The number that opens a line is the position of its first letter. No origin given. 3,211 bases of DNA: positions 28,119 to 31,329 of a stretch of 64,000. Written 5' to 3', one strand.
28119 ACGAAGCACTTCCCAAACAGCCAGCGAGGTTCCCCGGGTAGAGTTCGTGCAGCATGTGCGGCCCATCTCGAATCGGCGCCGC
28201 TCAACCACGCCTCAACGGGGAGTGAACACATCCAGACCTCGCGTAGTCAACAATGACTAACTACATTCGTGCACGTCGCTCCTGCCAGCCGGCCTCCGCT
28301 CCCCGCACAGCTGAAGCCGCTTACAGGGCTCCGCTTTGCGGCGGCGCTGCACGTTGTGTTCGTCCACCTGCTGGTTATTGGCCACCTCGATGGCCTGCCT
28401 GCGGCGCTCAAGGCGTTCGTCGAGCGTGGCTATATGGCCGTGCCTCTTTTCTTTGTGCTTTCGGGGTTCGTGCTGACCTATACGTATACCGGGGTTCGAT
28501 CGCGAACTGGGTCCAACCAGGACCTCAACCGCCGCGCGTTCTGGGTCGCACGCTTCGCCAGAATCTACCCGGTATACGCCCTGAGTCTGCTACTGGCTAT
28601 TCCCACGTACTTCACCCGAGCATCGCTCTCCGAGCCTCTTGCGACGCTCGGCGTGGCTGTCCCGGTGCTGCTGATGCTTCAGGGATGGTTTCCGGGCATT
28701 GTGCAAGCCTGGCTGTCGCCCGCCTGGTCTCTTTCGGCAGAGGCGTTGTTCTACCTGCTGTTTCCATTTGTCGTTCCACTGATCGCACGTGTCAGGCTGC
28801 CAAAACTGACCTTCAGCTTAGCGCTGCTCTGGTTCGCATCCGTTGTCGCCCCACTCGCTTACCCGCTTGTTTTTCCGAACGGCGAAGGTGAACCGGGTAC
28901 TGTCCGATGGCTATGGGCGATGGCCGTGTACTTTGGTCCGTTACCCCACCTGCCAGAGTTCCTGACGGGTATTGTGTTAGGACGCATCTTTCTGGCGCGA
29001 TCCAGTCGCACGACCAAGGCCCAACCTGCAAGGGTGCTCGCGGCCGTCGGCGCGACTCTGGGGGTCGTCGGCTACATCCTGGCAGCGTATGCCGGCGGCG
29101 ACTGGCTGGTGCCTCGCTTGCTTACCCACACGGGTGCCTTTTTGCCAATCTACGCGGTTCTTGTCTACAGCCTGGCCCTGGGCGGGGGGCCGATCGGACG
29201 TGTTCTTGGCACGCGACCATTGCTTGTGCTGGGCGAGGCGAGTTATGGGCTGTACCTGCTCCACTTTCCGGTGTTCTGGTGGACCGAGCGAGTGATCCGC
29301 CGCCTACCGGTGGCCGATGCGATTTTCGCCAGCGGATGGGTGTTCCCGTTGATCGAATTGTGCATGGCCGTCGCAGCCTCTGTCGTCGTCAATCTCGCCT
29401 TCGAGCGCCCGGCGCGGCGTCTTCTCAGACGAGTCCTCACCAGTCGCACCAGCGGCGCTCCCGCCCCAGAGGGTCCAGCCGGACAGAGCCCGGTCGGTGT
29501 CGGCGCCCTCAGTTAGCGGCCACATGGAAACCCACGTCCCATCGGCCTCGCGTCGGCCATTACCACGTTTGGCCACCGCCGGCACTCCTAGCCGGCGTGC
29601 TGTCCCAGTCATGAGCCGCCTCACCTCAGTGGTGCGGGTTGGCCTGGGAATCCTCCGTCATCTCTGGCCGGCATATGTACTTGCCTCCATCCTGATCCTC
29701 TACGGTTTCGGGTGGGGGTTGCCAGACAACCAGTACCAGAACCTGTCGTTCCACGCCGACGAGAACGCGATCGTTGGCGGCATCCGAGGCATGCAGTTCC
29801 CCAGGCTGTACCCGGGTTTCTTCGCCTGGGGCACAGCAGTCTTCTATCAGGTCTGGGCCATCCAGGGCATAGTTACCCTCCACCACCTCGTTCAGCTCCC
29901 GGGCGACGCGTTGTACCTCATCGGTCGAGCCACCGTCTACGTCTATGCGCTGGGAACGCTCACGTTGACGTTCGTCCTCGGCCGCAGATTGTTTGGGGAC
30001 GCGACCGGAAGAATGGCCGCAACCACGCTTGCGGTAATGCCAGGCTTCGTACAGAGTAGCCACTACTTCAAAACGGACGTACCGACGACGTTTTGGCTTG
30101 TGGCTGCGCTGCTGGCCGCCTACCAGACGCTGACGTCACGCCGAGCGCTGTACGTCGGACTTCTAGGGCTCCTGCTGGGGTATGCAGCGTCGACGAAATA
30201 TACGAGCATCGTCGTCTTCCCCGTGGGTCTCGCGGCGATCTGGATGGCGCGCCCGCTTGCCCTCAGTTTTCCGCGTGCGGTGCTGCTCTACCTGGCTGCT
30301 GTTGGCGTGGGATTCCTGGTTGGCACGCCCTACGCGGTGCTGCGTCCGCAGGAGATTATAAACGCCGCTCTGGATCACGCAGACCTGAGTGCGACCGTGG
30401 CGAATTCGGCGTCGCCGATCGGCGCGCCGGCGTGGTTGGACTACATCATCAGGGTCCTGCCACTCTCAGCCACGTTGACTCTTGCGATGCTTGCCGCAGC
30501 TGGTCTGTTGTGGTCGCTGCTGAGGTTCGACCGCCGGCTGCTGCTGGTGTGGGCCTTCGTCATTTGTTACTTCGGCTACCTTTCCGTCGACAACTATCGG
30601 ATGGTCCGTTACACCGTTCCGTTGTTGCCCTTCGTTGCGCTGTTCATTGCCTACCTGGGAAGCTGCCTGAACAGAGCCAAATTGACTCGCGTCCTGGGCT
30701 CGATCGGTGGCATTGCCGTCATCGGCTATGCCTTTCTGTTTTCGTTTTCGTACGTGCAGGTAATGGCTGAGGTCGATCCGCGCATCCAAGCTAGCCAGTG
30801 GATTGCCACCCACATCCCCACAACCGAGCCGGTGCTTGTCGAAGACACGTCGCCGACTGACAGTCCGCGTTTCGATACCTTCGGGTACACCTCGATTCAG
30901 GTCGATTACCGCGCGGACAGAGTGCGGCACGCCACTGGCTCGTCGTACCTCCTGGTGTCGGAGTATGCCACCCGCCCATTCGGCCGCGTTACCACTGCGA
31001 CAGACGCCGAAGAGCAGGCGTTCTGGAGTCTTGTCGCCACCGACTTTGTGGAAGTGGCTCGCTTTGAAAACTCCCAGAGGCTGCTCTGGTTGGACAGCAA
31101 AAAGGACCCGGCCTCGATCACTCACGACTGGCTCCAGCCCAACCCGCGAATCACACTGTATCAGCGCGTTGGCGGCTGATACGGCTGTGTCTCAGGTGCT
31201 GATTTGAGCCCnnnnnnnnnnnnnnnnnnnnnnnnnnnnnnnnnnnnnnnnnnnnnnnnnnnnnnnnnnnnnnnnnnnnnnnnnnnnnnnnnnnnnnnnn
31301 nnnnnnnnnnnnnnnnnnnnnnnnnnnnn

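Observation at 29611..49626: Four GT-C-type membrane glycosyltransferases plus a DPM1-like polyprenol-phosphate sugar synthase inside an EPS locus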

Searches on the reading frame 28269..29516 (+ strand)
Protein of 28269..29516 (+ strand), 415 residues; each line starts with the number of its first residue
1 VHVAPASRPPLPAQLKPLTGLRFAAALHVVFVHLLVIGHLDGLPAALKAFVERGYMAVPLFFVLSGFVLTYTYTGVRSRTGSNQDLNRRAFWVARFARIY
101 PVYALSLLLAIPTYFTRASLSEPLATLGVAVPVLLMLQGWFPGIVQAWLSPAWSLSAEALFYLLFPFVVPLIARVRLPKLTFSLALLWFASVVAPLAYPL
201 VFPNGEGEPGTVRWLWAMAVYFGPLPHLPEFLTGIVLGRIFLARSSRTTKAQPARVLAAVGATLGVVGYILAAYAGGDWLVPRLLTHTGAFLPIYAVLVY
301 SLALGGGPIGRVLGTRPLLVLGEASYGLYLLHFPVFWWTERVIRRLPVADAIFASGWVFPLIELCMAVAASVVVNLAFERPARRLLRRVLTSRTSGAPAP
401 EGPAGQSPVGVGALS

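Call 7: search_protein_families(library=ncbifam, proteins=[window:28269-29516:+], max_evalue=0.01)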
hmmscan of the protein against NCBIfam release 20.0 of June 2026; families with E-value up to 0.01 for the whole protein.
window:28269-29516:+ (415 aa): 0 families

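Call 10: search_protein_families(library=pfam, proteins=[window:28269-29516:+], max_evalue=0.01)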
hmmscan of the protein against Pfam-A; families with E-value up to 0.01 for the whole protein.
window:28269-29516:+ (415 aa): 1 family
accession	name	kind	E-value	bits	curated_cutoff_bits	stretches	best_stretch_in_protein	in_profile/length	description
PF01757.29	Acyl_transf_3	-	5.5e-32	111.5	31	1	18-374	4-324/326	Acyltransferase domain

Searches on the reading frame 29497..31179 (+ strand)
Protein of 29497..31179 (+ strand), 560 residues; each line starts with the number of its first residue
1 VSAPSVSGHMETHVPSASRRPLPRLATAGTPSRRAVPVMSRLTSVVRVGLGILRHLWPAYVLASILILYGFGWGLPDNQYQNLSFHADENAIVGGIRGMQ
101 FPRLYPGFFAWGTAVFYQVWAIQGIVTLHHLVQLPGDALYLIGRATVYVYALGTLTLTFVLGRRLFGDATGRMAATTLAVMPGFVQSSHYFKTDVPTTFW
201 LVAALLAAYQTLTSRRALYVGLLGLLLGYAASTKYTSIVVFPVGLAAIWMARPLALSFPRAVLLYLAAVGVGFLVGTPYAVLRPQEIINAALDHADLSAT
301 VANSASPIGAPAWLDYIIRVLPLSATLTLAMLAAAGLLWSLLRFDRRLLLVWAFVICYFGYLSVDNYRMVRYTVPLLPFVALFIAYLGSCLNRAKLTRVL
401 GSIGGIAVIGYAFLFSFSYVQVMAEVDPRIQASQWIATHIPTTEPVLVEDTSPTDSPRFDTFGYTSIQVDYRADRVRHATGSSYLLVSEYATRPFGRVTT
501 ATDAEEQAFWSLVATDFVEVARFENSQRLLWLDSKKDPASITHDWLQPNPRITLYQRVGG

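Call 4: search_protein_families(library=pfam, proteins=[window:29497-31179:+], max_evalue=0.01)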
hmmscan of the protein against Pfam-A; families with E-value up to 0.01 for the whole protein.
window:29497-31179:+ (560 aa): 1 family
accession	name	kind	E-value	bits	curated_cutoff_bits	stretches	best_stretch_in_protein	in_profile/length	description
PF13231.12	PMT_2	-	1.3e-09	38.9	26.1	1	151-266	32-150/160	Dolichyl-phosphate-mannose-protein mannosyltransferase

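Call 7: search_protein_families(library=ncbifam, proteins=[window:29497-31179:+], max_evalue=0.01)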
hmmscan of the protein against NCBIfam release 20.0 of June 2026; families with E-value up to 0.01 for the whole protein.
window:29497-31179:+ (560 aa): 0 families

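Call 15: search_solved_structures(query=window:29497-31179:+, max_evalue=1, show_alignments=1)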
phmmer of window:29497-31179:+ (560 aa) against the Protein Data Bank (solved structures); distinct sequences matched with E-value up to 1: 1.
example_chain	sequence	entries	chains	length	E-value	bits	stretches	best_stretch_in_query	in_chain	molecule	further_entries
3kea_A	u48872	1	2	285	0.37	12.7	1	163-241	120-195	K1L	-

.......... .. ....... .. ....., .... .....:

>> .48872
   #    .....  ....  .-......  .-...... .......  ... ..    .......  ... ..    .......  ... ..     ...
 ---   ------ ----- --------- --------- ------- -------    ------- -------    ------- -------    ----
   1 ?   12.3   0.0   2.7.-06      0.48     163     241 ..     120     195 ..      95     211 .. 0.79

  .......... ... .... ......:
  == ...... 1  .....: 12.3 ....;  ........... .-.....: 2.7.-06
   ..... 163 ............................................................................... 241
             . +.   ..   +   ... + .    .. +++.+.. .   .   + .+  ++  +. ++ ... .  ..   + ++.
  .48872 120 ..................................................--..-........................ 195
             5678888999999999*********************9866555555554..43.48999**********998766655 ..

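Call 58: search_protein_representatives(protein=window:29611-31179:+)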
Query: 522 residues. Proteins with E-value up to 0.001 (for the whole library): 5685; up to 1e-10: 1744; up to 1e-30: 32. The best 150 are listed.
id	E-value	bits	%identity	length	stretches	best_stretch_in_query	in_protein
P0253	2.1e-230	782.4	81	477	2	2-260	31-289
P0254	1.2e-114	400.5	60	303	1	223-521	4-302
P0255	3.1e-109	382.7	81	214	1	310-521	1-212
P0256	1.4e-104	367.2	43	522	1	12-520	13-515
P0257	1.7e-97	343.9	38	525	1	8-517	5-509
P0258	1.0e-93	331.4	44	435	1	100-520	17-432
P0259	1.6e-89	317.6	37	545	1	11-522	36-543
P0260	5.1e-85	302.7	37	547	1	12-519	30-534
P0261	3.4e-78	280.2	40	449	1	100-520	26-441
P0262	3.1e-66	240.7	45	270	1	252-520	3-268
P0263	4.2e-64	233.7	42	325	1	9-309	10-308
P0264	2.7e-63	231.0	42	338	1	203-522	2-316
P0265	2.5e-57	211.4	42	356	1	18-303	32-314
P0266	1.5e-49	185.7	52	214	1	37-211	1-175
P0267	8.5e-49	183.2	30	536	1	23-520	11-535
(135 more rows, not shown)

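Call 61: search_solved_structures(query=A3, max_evalue=1, show_alignments=1)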
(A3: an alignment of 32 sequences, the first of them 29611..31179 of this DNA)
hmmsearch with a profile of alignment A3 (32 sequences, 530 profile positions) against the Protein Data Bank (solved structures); distinct sequences matched with E-value up to 1: 12.
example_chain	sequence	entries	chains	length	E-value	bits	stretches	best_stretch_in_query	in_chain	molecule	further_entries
5ezm_A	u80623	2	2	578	1.1e-08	37.1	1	110-385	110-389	4-amino-4-deoxy-L-arabinose transferase or related glycosyltransferases of PMT family | 4-amino-4-deoxy-L-arabinose (L-Ara4N) transferase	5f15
5gmy_A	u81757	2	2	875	6e-07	31.4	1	59-236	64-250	Transmembrane oligosaccharyl transferase, putative | Dolichyl-phosphooligosaccharide-protein glycotransferase 3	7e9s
3waj_A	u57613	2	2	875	9.4e-07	30.7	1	59-237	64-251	Transmembrane oligosaccharyl transferase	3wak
9i5k_A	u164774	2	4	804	5.8e-06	28.1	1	15-218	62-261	Dolichyl-phosphate-mannose--protein mannosyltransferase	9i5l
6s7o_A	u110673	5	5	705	1.5e-05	26.7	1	116-194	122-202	Dolichyl-diphosphooligosaccharide--protein glycosyltransferase subunit STT3A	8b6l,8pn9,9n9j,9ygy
6c26_A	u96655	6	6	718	2.1e-05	26.3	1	116-193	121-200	Dolichyl-diphosphooligosaccharide--protein glycosyltransferase subunit STT3 | Dolichyl-diphosphooligosaccharide--protein glycotransferase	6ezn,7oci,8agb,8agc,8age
8i9p_Lh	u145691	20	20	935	7.5e-05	24.5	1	117-211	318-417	dolichyl-diphosphooligosaccharide--protein glycotransferase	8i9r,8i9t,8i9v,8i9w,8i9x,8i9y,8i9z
6s7t_A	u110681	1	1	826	0.00034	22.3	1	117-196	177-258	Dolichyl-diphosphooligosaccharide--protein glycosyltransferase subunit STT3B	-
6ftj_5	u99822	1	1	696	0.0012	20.5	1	114-193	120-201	Dolichyl-diphosphooligosaccharide--protein glycosyltransferase subunit STT3A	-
6ftg_5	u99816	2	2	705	0.0012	20.5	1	114-193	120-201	Dolichyl-diphosphooligosaccharide--protein glycosyltransferase subunit STT3A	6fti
6p25_B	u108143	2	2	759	0.0014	20.3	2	318-383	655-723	Dolichyl-phosphate-mannose--protein mannosyltransferase 2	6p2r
8z9d_5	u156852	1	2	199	0.99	10.9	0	288-385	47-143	Photosystem II reaction center proteins PsbY, chloroplastic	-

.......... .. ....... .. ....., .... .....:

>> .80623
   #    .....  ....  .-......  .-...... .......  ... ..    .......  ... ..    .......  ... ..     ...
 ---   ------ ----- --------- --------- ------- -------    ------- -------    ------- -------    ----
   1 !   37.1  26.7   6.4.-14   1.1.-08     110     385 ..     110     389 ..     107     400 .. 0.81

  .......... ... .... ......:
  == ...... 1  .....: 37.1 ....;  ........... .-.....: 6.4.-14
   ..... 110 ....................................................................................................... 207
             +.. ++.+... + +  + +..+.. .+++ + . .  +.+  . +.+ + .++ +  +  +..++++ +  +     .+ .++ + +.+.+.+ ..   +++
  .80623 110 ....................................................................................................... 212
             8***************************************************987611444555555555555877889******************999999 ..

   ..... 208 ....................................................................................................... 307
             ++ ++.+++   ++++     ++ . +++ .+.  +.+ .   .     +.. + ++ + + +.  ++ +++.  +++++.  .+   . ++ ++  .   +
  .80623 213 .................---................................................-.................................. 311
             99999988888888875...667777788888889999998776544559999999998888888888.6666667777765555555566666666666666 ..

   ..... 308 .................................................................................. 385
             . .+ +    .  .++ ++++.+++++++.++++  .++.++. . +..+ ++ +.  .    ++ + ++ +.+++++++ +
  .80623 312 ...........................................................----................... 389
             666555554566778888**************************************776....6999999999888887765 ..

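Call 75: find_related_loci(query=window:29611-31179:+, collection=metagenome_contigs, flank=10000)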
Query window:29611-31179:+ (522 aa) in metagenome_contigs; peptide patterns used: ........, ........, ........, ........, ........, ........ (x = any residue, [..] = any of these).
153 stretches matched a pattern; 23 encode a relative of the query (tblastn E <= 1e-3); 23 distinct loci.
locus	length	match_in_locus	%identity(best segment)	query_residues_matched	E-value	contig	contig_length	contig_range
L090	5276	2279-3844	81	1-521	0e+0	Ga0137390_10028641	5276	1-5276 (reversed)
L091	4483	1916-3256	82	1-521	1e-139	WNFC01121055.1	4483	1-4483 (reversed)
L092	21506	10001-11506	43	14-519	3e-116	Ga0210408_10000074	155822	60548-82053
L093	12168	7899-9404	42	14-519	6e-115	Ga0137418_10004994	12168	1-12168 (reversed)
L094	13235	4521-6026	42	14-519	8e-115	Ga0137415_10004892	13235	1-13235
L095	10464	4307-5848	43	12-522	2e-114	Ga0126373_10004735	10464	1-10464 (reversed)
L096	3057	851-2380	42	5-519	5e-118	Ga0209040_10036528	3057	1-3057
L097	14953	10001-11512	41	12-519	6e-113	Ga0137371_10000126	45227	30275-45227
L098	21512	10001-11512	41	12-519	6e-113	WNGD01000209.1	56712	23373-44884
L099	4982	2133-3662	43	14-522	2e-111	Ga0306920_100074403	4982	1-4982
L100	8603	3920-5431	41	12-519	1e-110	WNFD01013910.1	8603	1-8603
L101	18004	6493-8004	41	12-519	1e-110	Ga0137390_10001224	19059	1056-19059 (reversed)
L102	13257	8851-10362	41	12-519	1e-110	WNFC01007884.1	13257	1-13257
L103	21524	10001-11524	41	14-519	4e-108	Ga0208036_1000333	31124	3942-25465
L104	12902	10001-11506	42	14-519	3e-107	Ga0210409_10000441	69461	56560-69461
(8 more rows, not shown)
